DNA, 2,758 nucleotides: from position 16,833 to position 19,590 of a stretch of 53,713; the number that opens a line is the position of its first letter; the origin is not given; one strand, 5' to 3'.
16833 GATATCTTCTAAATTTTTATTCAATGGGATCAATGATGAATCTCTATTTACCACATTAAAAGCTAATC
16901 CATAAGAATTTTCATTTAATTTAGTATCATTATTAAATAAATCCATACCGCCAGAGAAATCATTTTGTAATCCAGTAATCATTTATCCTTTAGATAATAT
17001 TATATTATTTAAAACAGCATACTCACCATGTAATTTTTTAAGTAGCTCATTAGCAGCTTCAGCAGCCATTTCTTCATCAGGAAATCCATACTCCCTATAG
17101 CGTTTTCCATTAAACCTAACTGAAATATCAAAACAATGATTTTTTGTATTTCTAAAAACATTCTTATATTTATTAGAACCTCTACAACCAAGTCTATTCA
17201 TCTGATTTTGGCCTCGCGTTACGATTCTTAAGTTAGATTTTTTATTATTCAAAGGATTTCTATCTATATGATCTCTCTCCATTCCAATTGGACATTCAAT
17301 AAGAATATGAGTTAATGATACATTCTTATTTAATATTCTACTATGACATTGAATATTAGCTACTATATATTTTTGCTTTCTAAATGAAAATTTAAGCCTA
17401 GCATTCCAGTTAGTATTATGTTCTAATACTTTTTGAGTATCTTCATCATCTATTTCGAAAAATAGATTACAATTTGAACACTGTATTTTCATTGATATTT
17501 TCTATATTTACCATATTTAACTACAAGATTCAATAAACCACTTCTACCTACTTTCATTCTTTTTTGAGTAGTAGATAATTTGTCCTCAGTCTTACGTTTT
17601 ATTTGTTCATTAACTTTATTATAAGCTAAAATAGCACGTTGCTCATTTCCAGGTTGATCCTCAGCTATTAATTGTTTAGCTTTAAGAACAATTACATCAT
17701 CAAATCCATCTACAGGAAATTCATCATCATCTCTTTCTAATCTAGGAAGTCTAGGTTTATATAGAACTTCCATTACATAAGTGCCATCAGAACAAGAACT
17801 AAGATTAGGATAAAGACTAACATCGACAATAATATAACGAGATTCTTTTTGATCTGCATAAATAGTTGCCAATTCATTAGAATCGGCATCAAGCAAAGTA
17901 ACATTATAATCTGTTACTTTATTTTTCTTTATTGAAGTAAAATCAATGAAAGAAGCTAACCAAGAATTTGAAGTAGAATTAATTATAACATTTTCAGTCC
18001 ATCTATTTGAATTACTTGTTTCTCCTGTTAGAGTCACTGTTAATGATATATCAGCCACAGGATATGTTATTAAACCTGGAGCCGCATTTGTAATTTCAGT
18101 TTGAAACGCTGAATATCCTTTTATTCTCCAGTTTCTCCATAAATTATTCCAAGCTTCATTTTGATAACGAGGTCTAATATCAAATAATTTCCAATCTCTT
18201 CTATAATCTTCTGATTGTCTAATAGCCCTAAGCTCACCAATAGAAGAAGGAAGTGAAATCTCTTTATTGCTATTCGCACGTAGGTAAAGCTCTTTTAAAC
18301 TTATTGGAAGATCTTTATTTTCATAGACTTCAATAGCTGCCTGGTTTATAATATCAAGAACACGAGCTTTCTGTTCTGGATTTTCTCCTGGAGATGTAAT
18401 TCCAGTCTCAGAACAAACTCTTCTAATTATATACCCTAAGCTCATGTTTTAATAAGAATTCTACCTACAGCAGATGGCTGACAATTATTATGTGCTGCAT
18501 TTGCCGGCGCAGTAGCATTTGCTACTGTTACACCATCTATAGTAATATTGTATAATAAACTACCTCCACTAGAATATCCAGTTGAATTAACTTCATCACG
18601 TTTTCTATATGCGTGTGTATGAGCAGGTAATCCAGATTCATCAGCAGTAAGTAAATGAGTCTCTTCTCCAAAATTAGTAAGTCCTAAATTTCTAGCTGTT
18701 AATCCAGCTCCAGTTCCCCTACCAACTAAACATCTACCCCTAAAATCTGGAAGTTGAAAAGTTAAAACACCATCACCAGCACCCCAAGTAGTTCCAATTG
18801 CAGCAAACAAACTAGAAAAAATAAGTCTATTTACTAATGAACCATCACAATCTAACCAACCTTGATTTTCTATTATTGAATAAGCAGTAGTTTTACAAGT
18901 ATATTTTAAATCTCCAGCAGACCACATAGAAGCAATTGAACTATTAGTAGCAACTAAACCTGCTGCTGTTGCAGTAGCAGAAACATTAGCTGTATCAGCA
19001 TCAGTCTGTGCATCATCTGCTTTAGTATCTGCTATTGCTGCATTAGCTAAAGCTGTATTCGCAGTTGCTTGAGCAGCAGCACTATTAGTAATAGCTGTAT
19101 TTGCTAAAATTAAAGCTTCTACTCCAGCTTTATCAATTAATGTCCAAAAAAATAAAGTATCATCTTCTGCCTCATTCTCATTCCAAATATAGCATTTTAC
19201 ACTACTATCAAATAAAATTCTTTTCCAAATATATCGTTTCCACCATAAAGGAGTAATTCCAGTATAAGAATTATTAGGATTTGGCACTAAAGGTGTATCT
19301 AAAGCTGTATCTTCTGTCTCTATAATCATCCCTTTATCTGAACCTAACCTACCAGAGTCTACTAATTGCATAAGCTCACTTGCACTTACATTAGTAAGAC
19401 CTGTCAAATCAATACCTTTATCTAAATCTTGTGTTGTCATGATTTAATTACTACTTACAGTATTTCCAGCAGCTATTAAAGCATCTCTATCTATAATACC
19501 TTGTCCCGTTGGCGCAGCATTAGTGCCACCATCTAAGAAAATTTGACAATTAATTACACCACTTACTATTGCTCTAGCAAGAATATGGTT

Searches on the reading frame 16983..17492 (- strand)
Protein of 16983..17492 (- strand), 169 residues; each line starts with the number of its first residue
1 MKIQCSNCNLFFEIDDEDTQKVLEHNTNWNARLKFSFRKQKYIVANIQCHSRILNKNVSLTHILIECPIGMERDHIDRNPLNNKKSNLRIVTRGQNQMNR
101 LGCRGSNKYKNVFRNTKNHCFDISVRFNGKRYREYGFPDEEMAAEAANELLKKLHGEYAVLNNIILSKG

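Call 10: search_protein_families(library=pfam, proteins=[window:16983-17492:-], max_evalue=0.01)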
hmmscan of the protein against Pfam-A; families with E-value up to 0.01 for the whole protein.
window:16983-17492:- (169 aa): 2 families
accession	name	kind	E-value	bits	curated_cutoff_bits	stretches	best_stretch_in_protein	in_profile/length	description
PF13392.12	HNH_3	-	3.1e-07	30.4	24.8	1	67-98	15-46/46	HNH endonuclease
PF13717.11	Zn_ribbon_4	-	0.0011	19.3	30.3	1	1-17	1-17/36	zinc-ribbon domain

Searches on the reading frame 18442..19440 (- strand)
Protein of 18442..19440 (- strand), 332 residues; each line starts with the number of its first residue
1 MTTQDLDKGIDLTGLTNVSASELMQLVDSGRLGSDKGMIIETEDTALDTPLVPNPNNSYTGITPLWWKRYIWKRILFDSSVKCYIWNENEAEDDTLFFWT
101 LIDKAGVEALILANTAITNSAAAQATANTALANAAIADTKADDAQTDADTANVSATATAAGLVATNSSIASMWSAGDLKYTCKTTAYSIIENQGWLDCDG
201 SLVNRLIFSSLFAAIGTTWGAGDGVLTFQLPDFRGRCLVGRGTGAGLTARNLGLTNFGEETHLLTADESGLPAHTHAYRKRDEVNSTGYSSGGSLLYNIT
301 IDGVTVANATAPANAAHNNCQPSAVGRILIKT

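Call 11: search_protein_families(library=pfam, proteins=[window:18442-19440:-], max_evalue=0.01)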
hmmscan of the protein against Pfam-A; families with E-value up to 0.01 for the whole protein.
window:18442-19440:- (332 aa): 1 family
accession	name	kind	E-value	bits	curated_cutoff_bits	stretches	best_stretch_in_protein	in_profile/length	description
PF07484.17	Collar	-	6.1e-15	55.4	24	1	192-237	12-56/57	Phage Tail Collar Domain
